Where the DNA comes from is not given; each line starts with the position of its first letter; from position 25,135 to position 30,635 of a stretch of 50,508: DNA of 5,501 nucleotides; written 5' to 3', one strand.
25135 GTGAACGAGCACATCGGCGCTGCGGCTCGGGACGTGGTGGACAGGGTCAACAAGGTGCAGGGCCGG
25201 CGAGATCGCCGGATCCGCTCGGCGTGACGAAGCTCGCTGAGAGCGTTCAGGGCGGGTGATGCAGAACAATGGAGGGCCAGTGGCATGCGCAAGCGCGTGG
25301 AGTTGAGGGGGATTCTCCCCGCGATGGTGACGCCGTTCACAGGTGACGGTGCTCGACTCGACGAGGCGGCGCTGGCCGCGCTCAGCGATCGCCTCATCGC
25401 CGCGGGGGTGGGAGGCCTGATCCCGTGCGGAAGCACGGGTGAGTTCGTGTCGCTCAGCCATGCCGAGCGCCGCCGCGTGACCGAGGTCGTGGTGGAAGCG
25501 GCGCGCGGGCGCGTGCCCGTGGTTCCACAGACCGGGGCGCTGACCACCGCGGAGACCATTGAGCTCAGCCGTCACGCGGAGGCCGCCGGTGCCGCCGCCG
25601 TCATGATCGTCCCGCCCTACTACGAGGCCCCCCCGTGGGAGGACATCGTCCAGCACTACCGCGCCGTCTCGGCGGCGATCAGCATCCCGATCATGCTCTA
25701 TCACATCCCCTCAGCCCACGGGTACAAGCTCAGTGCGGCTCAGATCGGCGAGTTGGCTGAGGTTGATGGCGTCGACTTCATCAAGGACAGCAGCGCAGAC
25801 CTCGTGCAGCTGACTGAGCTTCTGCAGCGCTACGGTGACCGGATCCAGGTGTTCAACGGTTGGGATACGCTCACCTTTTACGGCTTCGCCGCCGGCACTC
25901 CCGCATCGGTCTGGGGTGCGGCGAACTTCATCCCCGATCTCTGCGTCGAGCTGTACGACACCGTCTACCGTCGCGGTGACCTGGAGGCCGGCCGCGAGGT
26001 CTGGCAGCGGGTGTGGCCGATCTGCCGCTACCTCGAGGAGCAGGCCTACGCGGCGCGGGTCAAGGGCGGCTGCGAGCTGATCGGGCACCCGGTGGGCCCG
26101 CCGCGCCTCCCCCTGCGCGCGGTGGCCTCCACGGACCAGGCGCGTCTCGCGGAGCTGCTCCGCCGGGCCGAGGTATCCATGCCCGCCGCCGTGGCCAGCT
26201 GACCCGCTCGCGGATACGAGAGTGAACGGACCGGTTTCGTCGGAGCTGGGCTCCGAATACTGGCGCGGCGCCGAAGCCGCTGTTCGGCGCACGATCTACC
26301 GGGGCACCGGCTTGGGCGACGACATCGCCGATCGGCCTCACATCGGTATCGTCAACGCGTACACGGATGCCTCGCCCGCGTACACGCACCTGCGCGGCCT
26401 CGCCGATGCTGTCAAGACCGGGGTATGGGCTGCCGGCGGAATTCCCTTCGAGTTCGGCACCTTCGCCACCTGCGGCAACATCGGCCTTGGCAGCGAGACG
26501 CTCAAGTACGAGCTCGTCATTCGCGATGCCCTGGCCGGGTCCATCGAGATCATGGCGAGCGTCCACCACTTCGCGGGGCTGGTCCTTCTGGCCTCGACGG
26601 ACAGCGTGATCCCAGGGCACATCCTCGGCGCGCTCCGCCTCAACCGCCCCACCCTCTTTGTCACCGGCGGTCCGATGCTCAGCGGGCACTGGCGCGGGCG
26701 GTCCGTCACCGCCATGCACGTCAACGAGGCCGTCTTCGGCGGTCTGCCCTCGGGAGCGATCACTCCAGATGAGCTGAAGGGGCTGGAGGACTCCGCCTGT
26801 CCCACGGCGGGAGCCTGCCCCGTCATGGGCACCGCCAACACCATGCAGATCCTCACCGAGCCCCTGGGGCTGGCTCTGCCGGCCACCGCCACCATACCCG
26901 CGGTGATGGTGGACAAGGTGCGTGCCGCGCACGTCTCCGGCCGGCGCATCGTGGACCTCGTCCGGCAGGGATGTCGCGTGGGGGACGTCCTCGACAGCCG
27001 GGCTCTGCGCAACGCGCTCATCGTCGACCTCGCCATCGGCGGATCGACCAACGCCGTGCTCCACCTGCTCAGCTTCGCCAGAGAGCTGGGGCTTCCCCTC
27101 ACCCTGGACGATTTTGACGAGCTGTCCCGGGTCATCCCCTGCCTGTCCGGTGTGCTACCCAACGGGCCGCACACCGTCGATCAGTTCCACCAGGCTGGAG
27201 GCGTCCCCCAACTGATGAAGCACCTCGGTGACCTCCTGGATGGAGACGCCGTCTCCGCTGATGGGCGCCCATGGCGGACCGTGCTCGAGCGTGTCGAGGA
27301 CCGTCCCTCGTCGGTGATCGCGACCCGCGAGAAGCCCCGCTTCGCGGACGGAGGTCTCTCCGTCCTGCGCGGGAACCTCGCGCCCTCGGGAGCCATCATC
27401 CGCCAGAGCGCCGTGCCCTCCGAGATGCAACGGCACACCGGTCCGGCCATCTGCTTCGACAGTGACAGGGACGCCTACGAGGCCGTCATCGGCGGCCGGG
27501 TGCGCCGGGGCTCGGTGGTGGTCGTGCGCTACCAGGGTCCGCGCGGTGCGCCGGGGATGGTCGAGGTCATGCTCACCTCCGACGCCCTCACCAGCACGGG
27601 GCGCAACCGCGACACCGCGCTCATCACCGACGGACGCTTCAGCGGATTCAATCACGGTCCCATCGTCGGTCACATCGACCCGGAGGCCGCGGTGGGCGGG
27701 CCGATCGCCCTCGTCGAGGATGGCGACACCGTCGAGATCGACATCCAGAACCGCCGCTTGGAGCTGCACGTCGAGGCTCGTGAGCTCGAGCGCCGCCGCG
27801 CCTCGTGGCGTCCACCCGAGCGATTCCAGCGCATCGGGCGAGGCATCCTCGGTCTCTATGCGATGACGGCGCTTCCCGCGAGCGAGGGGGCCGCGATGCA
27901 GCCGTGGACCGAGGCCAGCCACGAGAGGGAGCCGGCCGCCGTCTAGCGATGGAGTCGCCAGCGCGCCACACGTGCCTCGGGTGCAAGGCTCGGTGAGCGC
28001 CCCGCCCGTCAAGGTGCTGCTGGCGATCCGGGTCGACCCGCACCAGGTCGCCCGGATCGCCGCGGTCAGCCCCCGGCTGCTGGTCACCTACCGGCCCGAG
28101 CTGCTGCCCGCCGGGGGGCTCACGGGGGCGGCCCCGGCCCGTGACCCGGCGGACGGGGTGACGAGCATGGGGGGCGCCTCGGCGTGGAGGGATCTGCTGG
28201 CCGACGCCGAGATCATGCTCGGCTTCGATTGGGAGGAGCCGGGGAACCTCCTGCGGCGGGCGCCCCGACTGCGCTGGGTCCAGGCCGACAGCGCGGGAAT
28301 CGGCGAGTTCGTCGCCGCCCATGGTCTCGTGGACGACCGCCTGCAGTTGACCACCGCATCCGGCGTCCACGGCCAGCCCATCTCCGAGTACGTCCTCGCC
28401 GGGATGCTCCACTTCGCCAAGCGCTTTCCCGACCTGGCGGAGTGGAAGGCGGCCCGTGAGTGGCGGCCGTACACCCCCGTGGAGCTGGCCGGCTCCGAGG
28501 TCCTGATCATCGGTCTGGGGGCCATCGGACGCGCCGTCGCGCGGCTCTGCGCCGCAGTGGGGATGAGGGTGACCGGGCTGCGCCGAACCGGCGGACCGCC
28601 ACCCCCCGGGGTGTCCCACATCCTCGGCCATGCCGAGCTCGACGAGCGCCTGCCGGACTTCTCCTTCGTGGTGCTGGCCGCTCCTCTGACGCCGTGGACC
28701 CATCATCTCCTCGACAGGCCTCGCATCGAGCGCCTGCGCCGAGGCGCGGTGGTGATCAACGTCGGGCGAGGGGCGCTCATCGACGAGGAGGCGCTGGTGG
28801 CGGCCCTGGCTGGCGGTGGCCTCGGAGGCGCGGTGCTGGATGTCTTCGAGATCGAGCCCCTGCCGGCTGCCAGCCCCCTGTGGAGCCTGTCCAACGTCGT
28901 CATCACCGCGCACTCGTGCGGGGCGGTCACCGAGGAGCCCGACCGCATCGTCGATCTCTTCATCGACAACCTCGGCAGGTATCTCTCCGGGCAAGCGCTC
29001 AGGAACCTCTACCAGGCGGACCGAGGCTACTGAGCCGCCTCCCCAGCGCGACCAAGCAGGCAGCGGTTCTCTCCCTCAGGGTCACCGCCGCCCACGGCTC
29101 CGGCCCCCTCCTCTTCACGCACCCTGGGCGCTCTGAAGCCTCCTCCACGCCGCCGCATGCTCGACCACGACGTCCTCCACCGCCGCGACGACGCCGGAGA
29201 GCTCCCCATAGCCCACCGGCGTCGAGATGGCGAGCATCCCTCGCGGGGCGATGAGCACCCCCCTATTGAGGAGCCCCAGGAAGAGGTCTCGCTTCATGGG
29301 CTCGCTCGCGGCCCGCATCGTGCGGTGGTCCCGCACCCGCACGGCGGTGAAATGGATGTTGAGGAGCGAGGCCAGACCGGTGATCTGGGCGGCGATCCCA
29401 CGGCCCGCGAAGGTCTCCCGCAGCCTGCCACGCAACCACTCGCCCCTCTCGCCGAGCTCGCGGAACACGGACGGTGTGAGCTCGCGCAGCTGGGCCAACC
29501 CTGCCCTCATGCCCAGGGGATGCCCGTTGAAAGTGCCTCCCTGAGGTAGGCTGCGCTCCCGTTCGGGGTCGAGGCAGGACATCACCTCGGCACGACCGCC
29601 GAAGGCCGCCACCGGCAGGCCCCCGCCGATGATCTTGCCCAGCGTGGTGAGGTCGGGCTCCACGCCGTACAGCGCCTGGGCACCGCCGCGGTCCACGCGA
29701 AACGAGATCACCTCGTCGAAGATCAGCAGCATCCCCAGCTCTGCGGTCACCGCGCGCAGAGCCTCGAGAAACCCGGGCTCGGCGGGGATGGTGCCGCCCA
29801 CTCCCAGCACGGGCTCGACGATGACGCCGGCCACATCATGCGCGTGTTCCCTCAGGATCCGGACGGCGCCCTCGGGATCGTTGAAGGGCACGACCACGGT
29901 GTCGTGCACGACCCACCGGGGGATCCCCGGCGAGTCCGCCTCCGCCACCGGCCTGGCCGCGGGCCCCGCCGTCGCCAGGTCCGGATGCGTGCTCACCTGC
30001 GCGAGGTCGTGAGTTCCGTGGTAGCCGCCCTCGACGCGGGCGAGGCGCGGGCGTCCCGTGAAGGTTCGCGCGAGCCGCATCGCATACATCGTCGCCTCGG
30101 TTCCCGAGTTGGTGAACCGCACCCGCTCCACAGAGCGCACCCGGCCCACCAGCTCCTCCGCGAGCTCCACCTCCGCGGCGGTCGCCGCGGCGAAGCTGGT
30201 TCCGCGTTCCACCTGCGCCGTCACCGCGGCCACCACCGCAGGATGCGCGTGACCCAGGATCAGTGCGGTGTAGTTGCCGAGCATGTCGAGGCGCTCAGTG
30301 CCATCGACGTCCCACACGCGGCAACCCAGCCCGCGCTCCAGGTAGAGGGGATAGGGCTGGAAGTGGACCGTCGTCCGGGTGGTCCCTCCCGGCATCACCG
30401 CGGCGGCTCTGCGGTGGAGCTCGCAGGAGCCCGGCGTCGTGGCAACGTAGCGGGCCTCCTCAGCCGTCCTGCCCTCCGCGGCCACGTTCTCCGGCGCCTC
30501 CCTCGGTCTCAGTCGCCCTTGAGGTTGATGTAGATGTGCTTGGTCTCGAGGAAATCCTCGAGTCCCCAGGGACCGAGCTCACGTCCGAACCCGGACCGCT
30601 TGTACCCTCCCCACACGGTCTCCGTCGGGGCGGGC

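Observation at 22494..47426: About 25 kb imino-acid/hydroxyproline catabolic supercluster around one GntR regulator, with far more enzymes than the known pathway needs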

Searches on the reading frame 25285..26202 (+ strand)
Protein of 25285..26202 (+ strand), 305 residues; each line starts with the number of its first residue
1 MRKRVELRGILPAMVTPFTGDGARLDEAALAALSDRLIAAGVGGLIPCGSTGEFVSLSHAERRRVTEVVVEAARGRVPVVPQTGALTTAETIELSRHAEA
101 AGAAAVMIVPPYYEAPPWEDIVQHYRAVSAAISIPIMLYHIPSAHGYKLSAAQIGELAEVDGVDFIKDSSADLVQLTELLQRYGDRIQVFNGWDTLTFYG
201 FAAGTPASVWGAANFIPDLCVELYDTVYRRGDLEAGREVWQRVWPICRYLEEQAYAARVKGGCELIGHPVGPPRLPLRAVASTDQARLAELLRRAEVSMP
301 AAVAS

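Call 5: search_protein_families(library=pfam, proteins=[window:25285-26202:+])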
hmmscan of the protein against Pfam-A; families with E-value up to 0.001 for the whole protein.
window:25285-26202:+ (305 aa): 1 family
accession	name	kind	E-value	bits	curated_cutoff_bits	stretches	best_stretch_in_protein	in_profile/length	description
PF00701.28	DHDPS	-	3.3e-63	213.6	22.1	1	7-293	2-287/289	Dihydrodipicolinate synthetase family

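Call 8: search_protein_families(library=ncbifam, proteins=[window:25285-26202:+], max_evalue=1e-10)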
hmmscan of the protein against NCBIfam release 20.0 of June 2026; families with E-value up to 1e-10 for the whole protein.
window:25285-26202:+ (305 aa): 7 families
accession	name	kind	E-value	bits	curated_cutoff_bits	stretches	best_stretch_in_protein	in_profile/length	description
TIGR00674.1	dapA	equivalog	2.7e-55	187.2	206.15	1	10-293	2-284/286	4-hydroxy-tetrahydrodipicolinate synthase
NF002958.0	PRK03620.1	subfamily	1.1e-43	149.2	278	1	5-297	9-301/307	5-dehydro-4-deoxyglucarate dehydratase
NF003164.0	PRK04147.1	equivalog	4.4e-42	144.4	281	1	6-293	3-288/294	N-acetylneuraminate lyase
TIGR02313.1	HpaI-NOT-DapA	exception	1.8e-41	141.9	396.7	1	7-245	1-239/294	2,4-dihydroxyhept-2-ene-1,7-dioic acid aldolase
TIGR03249.1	KdgD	equivalog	1.9e-38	132.2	373.95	1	5-295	7-298/299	5-dehydro-4-deoxyglucarate dehydratase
NF040954.1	Arch_KDGaldase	equivalog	1.7e-34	119.5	390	1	10-294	3-280/288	bifunctional 2-dehydro-3-deoxy-phosphogluconate/2-dehydro-3-deoxy-6-phosphogalactonate aldolase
TIGR00683.1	nanA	equivalog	1.6e-33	116.3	382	1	7-213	1-206/293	N-acetylneuraminate lyase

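Call 48: search_solved_structures(query=window:25285-26202:+, max_evalue=1e-25, show_alignments=1)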
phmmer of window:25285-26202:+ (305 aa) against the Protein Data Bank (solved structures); distinct sequences matched with E-value up to 1e-25: 95 (the best 60 are shown).
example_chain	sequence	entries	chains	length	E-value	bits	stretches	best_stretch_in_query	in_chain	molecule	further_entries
3na8_A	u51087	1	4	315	7.2e-47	163.4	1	6-286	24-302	putative dihydrodipicolinate synthetase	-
2vc6_A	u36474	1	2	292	1.7e-45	158.9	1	8-297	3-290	DIHYDRODIPICOLINATE SYNTHASE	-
2yxg_A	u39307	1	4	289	6.1e-43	150.5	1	8-286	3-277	Dihydrodipicolinate synthase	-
4i7u_A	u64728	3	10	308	4.8e-41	144.3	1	7-250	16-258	Dihydrodipicolinate synthase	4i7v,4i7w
6xgs_A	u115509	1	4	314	4e-40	141.3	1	7-269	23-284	4-hydroxy-tetrahydrodipicolinate synthase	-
3si9_A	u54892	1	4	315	6.4e-38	134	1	7-264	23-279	Dihydrodipicolinate synthase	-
6mqh_A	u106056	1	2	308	1.6e-37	132.8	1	5-281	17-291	4-hydroxy-tetrahydrodipicolinate synthase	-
1xky_A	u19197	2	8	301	2.5e-37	132.1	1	7-291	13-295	dihydrodipicolinate synthase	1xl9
3hij_A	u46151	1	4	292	2.8e-37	131.9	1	9-291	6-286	Dihydrodipicolinate synthase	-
2ehh_A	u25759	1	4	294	4.6e-37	131.2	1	8-296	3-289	Dihydrodipicolinate synthase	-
6p90_A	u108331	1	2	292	1.8e-36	129.3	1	8-288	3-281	4-hydroxy-tetrahydrodipicolinate synthase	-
2rfg_A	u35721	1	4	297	1.9e-36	129.2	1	7-284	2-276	Dihydrodipicolinate synthase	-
3qze_A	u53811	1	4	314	2.4e-36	128.9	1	7-288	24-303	Dihydrodipicolinate synthase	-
3noe_A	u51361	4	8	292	3.3e-36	128.4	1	8-280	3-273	Dihydrodipicolinate synthase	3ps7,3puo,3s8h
2v8z_A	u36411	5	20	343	4.3e-36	128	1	7-291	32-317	YAGE | Probable 2-keto-3-deoxy-galactonate aldolase YagE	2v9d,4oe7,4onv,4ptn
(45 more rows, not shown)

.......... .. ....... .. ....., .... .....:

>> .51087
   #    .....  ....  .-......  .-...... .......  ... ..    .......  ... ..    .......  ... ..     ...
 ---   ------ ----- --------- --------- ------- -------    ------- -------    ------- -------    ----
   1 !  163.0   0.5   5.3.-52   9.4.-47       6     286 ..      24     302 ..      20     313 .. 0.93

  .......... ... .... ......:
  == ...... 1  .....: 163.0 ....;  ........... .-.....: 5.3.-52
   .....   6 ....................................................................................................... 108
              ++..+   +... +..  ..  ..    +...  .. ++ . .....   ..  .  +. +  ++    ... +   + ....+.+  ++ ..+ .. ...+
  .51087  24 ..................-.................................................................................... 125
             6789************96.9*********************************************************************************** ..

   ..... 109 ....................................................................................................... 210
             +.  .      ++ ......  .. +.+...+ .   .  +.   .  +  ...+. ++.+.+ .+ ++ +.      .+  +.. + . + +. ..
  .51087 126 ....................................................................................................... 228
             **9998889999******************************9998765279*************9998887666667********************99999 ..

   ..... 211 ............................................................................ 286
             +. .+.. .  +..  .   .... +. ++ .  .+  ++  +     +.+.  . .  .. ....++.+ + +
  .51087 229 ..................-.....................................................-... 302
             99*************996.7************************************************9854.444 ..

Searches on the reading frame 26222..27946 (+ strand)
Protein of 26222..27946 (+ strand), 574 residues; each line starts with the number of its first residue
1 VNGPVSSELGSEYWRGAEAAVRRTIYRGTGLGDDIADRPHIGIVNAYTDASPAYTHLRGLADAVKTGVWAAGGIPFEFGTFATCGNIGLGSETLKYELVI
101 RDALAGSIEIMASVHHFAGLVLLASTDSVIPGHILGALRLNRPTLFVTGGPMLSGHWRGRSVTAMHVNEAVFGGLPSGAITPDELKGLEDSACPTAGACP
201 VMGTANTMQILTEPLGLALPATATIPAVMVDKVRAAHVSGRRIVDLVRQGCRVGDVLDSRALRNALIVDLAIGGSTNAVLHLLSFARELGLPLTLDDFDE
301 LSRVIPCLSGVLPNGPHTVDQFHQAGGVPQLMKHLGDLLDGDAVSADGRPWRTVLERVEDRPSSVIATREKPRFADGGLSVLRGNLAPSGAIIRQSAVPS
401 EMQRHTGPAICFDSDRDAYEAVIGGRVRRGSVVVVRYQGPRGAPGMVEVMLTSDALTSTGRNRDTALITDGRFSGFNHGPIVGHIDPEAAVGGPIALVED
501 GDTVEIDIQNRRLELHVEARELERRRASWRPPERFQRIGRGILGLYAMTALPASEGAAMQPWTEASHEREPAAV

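Call 5: search_protein_families(library=pfam, proteins=[window:26222-27946:+])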
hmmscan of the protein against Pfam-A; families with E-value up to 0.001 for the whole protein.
window:26222-27946:+ (574 aa): 2 families
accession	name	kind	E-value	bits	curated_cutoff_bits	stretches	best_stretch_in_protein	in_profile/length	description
PF00920.27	ILVD_EDD_N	-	6.1e-100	334.9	27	1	38-351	1-313/316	Dihydroxy-acid/6-phosphogluconate dehydratase N-terminal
PF24877.1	ILV_EDD_C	-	5.8e-68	228.5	27.7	1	365-557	2-191/191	Dihydroxy-acid/6-phosphogluconate dehydratase C-terminal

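Call 8: search_protein_families(library=ncbifam, proteins=[window:26222-27946:+], max_evalue=1e-10)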
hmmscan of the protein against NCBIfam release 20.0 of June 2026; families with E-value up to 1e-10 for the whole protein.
window:26222-27946:+ (574 aa): 8 families
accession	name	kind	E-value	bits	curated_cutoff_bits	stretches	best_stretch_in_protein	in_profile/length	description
TIGR00110.1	ilvD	equivalog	4.2e-170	566.9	618.15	1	23-560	3-542/543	dihydroxy-acid dehydratase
NF002068.0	PRK00911.1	subfamily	1.9e-169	564.7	644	1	14-560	11-556/559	dihydroxy-acid dehydratase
NF004784.0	PRK06131.1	subfamily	5.6e-136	454.3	539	1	18-566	22-567/576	dihydroxy-acid dehydratase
NF009559.0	PRK13016.1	equivalog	8.1e-125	417.2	882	1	32-558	37-560/578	L-arabinonate dehydratase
NF009103.0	PRK12448.1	equivalog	7.1e-123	410.9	710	2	15-339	11-345/616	dihydroxy-acid dehydratase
NF009560.0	PRK13017.1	subfamily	1.4e-112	376.9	684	1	26-566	34-582/595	dihydroxy-acid dehydratase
TIGR01196.1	edd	equivalog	5.8e-74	249.4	708.25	1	37-557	63-597/601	phosphogluconate dehydratase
TIGR03432.1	yjhG_yagF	hypoth_equivalog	1.5e-61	208.3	808.15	1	71-518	100-575/640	YjhG/YagF family D-xylonate dehydratase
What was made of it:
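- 26222..27946 (+): IlvD/EDD-family dehydratase of the dihydroxy-acid-dehydratase type. Role unassigned. TIGR00110 scores 567 bits against a cutoff of 618 (call 8).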

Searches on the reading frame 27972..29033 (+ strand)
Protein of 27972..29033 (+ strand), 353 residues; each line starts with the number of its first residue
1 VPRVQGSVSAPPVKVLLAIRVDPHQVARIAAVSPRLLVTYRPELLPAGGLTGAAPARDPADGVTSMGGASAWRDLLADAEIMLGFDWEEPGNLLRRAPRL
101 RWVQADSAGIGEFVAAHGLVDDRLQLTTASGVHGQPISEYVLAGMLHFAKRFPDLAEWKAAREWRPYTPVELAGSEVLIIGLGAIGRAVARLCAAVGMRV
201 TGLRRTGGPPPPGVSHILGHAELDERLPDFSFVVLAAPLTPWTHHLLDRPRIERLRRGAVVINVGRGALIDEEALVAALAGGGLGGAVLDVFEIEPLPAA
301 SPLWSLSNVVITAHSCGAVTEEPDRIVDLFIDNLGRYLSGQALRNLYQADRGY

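Call 5: search_protein_families(library=pfam, proteins=[window:27972-29033:+])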
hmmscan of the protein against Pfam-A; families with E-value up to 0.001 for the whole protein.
window:27972-29033:+ (353 aa): 1 family
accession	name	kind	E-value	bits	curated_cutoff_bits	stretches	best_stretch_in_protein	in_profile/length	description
PF02826.25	2-Hacid_dh_C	-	4.3e-48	163.5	25.1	1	143-315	2-177/178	D-isomer specific 2-hydroxyacid dehydrogenase, NAD binding domain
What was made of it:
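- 27981..29033 (+): D-2-hydroxyacid dehydrogenase. Role unassigned. PF02826 at 4e-48 (call 5).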

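Call 8: search_protein_families(library=ncbifam, proteins=[window:27972-29033:+], max_evalue=1e-10)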
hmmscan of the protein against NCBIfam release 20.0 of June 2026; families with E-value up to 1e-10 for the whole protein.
window:27972-29033:+ (353 aa): 20 families
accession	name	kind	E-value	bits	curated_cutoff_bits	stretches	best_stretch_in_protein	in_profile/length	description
NF041369.1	Dhydh_Halo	equivalog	4e-61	206.9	400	1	100-345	56-302/305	D-2-hydroxyacid dehydrogenase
NF011938.0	PRK15409.1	equivalog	6.1e-37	127.3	492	1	73-345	40-316/324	glyoxylate/hydroxypyruvate reductase GhrB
NF005069.0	PRK06487.1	equivalog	2.3e-34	118.9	448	1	94-345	64-318/320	2-hydroxyacid dehydrogenase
NF009714.1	PRK13243.1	equivalog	1.3e-33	116.7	455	1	92-346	60-321/332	glyoxylate reductase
TIGR01327.1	PGDH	equivalog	8.4e-31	107.3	454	1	138-328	100-290/525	phosphoglycerate dehydrogenase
NF012013.0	PRK15469.1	equivalog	3.3e-29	101.9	403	1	133-353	95-312/312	glyoxylate/hydroxypyruvate reductase GhrA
NF006263.0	PRK08410.1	equivalog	7e-25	88.1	389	1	170-341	141-310/311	D-2-hydroxyacid dehydrogenase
NF000128.1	vanH-Sc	exception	2.9e-22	79.2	650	1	171-295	158-275/337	D-lactate dehydrogenase VanH-Sc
NF005387.0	PRK06932.1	equivalog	3.7e-22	78.7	492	1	170-337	143-309/314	2-hydroxyacid dehydrogenase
NF005750.0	PRK07574.1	equivalog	1.5e-21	76.9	329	1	95-347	110-366/386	NAD-dependent formate dehydrogenase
NF008759.0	PRK11790.1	equivalog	1.7e-21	76.4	404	1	137-338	113-317/410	phosphoglycerate dehydrogenase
NF000492.1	vanH_gen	exception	6.5e-19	68.1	540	1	175-295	142-255/312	D-lactate dehydrogenase VanH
NF000112.1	vanH-Amyco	exception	8.6e-18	64.7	625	1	176-295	172-284/348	VanH-AOV family D-lactate dehydrogenase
NF000151.1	vanH-Ac1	exception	2.2e-17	63.4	750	1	172-295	175-291/351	D-lactate dehydrogenase VanH-Ac1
NF005027.0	PRK06436.1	equivalog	1.7e-16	60.3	261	1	99-342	49-284/303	2-hydroxyacid dehydrogenase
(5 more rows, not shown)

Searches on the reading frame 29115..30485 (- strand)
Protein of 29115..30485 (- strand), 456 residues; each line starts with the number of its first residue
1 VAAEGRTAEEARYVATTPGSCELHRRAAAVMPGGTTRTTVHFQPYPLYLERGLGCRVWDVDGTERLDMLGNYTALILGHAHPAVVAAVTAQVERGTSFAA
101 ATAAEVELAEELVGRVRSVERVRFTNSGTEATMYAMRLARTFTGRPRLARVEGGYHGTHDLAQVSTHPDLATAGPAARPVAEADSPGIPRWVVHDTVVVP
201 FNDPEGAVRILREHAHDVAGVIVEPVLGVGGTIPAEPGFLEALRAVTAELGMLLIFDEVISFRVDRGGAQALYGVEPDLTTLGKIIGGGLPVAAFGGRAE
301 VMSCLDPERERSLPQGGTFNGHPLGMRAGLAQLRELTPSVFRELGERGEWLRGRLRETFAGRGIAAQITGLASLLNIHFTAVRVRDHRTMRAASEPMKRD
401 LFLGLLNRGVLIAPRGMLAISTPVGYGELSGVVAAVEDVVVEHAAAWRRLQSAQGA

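Call 5: search_protein_families(library=pfam, proteins=[window:29115-30485:-])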
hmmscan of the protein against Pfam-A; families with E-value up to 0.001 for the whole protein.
window:29115-30485:- (456 aa): 1 family
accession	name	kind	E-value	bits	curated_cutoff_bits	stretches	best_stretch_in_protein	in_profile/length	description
PF00202.27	Aminotran_3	-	3.4e-61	207.6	30.5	1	44-420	8-379/403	Aminotransferase class-III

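Call 8: search_protein_families(library=ncbifam, proteins=[window:29115-30485:-], max_evalue=1e-10)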
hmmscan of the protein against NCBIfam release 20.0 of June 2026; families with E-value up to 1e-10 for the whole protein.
window:29115-30485:- (456 aa): 67 families (the best 25 are shown)
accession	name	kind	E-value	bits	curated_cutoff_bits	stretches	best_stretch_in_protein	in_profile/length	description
NF000818.0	PRK00062.1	subfamily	9.1e-115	383.7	398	1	20-417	6-399/429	glutamate-1-semialdehyde 2,1-aminomutase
TIGR00713.1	hemL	equivalog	3.5e-113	378.4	527.3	1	22-439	4-419/423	glutamate-1-semialdehyde 2,1-aminomutase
NF009055.0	PRK12389.1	equivalog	1.5e-91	307.2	637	1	45-416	35-399/431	glutamate-1-semialdehyde 2,1-aminomutase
NF041362.1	GntE_guanitoxin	equivalog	1.9e-84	283.7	525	1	18-411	6-402/426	guanitoxin biosynthesis PLP-dependent transaminase GntE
NF005453.0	PRK07046.1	subfamily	1.6e-61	208.3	425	1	7-439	17-447/453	transaminase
NF004856.0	PRK06209.1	equivalog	1.9e-56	191.5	486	1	19-438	10-411/450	glutamate-1-semialdehyde 2,1-aminomutase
NF001864.0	PRK00615.1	equivalog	6.3e-53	179.9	706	1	57-418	47-402/433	glutamate-1-semialdehyde aminotransferase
TIGR00707.1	argD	subfamily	3.2e-48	164.5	410.05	1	42-383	6-333/381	acetylornithine/succinylornithine family transaminase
NF002874.0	PRK03244.1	equivalog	3.7e-48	164.3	457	1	46-380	26-342/399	acetylornithine transaminase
NF004426.0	PRK05769.1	equivalog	4.6e-45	154.2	552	2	215-412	219-405/441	acetyl ornithine aminotransferase family protein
NF005993.0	PRK08117.1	subfamily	1e-42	146.3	574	2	214-385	204-373/433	aspartate aminotransferase family protein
NF049976.1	AmadipTransam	equivalog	3.5e-41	141.5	650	1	45-376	14-349/416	2-aminoadipate transaminase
NF042418.1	LysJ_Th_th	equivalog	2.9e-40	138.4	700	1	47-358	20-315/386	[LysW]-aminoadipate semialdehyde transaminase LysJ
NF005985.0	PRK08088.1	equivalog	1.9e-39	135.5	713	1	24-378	9-358/426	4-aminobutyrate--2-oxoglutarate transaminase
NF002985.0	PRK03715.1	equivalog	2e-38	132.1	568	1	48-367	21-326/395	acetylornithine transaminase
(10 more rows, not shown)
